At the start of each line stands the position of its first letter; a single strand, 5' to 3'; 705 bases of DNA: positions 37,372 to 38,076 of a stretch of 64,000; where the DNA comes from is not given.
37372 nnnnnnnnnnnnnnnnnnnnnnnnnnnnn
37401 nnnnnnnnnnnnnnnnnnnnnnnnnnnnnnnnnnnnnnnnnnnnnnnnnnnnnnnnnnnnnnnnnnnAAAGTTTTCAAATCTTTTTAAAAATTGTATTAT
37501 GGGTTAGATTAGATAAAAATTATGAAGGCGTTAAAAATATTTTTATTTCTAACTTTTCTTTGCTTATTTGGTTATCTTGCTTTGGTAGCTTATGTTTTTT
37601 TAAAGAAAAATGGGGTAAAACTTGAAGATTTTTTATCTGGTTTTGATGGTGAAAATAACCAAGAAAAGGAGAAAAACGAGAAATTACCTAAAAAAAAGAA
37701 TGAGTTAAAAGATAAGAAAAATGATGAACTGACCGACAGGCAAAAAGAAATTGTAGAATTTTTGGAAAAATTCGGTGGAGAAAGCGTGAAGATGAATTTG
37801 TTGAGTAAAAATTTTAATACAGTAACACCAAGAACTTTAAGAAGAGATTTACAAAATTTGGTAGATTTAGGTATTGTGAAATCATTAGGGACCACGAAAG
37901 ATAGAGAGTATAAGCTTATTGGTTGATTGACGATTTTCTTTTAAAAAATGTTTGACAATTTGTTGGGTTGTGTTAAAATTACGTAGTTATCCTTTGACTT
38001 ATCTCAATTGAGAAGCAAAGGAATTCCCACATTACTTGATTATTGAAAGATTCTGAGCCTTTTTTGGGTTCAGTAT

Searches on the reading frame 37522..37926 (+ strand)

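Call 9: search_protein_families(library=pfam, proteins=[window:37522-37926:+], max_evalue=0.01)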
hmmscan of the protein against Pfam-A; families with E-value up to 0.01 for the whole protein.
window:37522-37926:+ (134 aa): 2 families
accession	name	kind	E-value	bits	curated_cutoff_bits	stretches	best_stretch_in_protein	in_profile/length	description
PF08220.18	HTH_DeoR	-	7.8e-05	22.8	21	1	73-119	1-44/57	DeoR-like helix-turn-helix domain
PF09716.15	ETRAMP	-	0.0025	18.2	29.1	1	1-67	1-49/81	Malarial early transcribed membrane protein (ETRAMP)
